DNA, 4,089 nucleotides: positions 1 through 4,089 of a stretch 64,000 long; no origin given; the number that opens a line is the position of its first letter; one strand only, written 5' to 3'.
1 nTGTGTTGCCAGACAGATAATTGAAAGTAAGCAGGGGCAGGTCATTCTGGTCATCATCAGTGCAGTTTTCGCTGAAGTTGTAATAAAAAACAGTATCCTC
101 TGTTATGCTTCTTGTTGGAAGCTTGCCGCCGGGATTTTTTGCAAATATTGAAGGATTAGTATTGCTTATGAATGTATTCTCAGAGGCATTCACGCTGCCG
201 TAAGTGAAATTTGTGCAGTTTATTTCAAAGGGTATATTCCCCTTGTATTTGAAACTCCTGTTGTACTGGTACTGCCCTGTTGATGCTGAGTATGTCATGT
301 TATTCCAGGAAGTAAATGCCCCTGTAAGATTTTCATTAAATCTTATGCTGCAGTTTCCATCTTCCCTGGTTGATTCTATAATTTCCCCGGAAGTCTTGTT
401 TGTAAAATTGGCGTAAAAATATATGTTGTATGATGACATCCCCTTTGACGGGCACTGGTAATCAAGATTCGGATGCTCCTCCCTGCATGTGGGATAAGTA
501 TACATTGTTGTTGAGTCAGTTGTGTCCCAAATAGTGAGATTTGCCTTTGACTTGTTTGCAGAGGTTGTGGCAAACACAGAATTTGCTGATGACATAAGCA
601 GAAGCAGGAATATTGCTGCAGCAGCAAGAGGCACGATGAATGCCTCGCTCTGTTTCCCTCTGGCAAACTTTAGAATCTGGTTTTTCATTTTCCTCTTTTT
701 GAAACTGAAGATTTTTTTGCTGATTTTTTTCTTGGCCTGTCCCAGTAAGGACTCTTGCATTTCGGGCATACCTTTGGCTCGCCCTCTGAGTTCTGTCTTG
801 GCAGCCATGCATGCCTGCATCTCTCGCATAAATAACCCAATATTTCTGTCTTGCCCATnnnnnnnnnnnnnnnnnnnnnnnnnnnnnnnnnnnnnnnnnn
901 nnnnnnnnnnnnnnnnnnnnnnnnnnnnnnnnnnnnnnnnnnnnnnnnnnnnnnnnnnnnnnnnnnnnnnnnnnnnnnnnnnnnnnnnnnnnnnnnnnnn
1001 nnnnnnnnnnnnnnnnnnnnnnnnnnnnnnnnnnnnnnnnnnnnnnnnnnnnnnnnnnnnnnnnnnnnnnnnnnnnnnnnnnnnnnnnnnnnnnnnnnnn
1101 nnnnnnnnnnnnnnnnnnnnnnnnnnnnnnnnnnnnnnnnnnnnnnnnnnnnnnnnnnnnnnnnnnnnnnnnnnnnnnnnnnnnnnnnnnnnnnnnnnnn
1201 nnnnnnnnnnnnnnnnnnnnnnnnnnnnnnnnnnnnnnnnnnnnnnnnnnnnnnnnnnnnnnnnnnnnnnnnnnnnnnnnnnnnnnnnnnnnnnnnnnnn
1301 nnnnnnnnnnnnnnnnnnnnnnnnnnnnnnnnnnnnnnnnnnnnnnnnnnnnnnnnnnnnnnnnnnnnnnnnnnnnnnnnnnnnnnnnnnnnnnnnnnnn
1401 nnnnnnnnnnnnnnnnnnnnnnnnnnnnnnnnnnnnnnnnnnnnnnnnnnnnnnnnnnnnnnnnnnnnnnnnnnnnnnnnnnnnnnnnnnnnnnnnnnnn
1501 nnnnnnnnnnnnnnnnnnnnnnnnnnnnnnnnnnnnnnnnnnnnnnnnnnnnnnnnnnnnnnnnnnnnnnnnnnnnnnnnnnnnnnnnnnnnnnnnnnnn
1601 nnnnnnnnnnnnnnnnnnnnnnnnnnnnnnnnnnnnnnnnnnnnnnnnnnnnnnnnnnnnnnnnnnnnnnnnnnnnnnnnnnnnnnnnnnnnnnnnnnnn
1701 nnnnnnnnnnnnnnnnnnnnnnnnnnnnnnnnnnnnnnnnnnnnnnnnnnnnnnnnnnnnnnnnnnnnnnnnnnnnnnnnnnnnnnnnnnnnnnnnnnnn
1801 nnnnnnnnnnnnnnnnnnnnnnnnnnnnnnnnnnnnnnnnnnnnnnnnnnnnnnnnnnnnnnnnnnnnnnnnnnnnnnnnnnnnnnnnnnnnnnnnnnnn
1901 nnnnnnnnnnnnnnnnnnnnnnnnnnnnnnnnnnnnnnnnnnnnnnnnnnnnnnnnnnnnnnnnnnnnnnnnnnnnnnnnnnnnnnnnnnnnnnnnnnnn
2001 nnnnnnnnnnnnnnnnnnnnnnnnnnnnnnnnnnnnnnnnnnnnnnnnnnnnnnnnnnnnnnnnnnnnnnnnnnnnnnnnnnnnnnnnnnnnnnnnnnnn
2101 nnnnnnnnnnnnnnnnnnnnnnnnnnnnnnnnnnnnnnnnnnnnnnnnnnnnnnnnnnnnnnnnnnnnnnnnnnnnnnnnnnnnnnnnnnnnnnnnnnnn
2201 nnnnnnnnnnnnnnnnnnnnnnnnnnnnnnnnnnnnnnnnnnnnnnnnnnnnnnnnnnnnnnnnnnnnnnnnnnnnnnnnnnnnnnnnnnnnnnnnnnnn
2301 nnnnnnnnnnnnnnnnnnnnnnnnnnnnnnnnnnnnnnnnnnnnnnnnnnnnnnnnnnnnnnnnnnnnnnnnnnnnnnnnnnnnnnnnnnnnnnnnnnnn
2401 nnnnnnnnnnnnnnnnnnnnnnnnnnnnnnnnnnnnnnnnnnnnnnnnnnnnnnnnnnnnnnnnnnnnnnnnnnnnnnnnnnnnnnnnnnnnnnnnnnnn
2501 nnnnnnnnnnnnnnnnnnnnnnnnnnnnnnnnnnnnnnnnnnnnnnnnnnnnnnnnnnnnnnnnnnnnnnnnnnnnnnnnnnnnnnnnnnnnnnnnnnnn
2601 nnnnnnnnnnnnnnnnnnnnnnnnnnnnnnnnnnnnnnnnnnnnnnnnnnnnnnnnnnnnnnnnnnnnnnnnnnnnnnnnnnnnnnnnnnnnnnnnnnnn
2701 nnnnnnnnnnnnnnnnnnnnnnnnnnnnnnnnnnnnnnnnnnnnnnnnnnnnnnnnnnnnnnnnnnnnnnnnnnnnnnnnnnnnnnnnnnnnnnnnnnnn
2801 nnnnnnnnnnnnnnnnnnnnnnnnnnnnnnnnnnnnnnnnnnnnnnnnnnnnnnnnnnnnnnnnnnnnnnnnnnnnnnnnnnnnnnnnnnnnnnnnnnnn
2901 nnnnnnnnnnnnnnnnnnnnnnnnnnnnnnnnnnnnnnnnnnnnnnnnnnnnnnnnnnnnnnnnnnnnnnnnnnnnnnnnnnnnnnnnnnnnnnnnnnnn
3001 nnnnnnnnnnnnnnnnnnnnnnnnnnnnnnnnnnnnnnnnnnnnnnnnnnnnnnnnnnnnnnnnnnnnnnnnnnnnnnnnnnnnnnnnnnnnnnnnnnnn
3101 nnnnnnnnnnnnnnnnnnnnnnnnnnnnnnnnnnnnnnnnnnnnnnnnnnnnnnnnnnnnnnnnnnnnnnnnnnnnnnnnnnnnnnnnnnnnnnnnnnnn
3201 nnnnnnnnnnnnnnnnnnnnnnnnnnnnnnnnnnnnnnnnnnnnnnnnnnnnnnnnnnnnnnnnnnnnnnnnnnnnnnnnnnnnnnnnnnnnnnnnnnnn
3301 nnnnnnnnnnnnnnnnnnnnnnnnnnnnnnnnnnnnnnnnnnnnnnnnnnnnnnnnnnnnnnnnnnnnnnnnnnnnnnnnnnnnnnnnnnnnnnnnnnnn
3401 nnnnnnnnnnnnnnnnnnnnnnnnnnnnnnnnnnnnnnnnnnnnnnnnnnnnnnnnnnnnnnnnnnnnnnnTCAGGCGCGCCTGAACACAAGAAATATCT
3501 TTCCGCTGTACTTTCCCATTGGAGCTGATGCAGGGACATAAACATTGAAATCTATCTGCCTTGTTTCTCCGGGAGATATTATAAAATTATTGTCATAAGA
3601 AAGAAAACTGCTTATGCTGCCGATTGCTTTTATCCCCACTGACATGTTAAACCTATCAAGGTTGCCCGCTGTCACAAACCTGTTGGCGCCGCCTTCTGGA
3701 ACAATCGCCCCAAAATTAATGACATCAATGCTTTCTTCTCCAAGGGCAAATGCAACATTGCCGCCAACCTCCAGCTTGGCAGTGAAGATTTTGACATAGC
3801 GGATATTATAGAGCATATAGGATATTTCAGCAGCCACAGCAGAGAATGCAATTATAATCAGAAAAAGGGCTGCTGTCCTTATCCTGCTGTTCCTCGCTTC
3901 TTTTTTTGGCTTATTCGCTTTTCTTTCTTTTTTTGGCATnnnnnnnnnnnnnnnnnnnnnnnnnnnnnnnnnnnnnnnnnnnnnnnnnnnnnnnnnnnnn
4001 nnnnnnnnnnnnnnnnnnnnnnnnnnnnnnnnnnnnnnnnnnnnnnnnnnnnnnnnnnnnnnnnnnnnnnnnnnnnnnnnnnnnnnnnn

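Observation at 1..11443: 11-kb island of secreted, Cys-rich, heavily sequon-decorated surface proteins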

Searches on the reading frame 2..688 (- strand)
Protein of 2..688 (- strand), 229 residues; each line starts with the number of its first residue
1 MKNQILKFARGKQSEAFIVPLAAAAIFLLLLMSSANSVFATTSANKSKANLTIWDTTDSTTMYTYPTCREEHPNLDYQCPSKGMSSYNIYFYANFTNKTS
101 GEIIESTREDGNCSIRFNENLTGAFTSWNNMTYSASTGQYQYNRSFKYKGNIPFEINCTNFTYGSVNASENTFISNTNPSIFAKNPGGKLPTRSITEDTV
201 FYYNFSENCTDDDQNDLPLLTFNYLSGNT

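Call 7: search_protein_families(library=pfam, proteins=[window:2-688:-], max_evalue=1)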
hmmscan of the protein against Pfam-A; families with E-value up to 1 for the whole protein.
window:2-688:- (229 aa): 0 families

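Call 9: search_protein_families(library=ncbifam, proteins=[window:2-688:-], max_evalue=1)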
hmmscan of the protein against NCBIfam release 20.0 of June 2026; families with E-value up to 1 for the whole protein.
window:2-688:- (229 aa): 1 family
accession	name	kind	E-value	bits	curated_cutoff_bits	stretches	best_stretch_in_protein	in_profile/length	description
NF047528.1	LIMLP_03685_anti-sigma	equivalog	0.75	8.9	200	0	87-121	78-111/347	LIMLP_03685 family anti-sigma factor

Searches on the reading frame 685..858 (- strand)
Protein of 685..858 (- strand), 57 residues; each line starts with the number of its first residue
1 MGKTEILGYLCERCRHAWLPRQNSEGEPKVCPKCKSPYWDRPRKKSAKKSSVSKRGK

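Call 7: search_protein_families(library=pfam, proteins=[window:685-858:-], max_evalue=1)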
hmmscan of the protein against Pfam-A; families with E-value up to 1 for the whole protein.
window:685-858:- (57 aa): 16 families
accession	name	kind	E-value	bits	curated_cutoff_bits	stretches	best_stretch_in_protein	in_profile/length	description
PF09723.15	Zn_ribbon_8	-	0.00012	22.4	34.4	1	9-36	6-34/41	Zinc ribbon domain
PF11238.13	DUF3039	-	0.015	15.5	22.7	1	14-38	30-53/56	Protein of unknown function (DUF3039)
PF18439.7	zf_UBZ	-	0.031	14.4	25.6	0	9-16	3-10/32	Ubiquitin-Binding Zinc Finger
PF23550.1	zf_Tbcl_Rhp7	-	0.049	13.6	27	0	5-17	26-36/39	DNA repair protein rhp7 treble clef domain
PF24973.1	EGF_LMN_ATRN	-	0.053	14.1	27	0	29-45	25-41/44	Laminin/attractin EGF domain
PF25080.1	zf_RING-like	-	0.056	13.9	27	1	5-34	20-48/48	RING zinc finger-like domain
PF22191.2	IBR_1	-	0.063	13.6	27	0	29-38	4-13/47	IBR domain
PF14311.12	DUF4379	-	0.071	13.8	24.5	1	11-36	30-55/56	Probable Treble clef zinc finger domain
PF00053.31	EGF_laminin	-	0.072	13.7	21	0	29-45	29-45/49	Laminin EGF domain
PF01155.25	HypA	-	0.082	13.4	28.9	1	9-38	71-96/112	Hydrogenase/urease nickel incorporation, metallochaperone, hypA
PF19134.6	DUF5817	-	0.11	12.9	31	1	11-36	6-29/57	Domain of unknown function (DUF5817)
PF13717.11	Zn_ribbon_4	-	0.12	12.8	30.3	0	31-38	5-12/36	zinc-ribbon domain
PF18264.7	preSET_CXC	-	0.19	12.7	23.3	1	21-35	17-31/32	CXC domain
PF08274.17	Zn_Ribbon_YjdM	-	0.22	12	30.8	0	31-37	5-11/30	PhnA Zinc-Ribbon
PF01096.23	Zn_ribbon_TFIIS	-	0.35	11.2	21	0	7-18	27-38/39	Transcription factor S-II (TFIIS)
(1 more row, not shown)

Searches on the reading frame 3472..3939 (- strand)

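Call 7: search_protein_families(library=pfam, proteins=[window:3472-3939:-], max_evalue=1)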
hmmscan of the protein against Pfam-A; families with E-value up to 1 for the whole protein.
window:3472-3939:- (155 aa): 3 families
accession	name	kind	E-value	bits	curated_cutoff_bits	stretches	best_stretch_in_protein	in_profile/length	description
PF10633.15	NPCBM_assoc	-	0.062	13.9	24.4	1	121-145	46-70/78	NPCBM-associated, NEW3 domain of alpha-galactosidase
PF22680.2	Glyco_hydro_123_N_2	-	0.18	12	27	1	117-148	107-138/142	Glycoside hydrolase 123 N-terminal domain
PF07070.16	Spo0M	-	0.28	11.2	23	1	117-142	78-103/213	SpoOM protein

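Call 9: search_protein_families(library=ncbifam, proteins=[window:3472-3939:-], max_evalue=1)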
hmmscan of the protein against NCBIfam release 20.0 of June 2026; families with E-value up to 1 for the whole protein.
window:3472-3939:- (155 aa): 1 family
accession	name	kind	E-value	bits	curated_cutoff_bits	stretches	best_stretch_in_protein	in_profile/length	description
NF006248.0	PRK08386.1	subfamily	0.025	14.5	92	1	26-115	50-142/151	putative monovalent cation/H+ antiporter subunit B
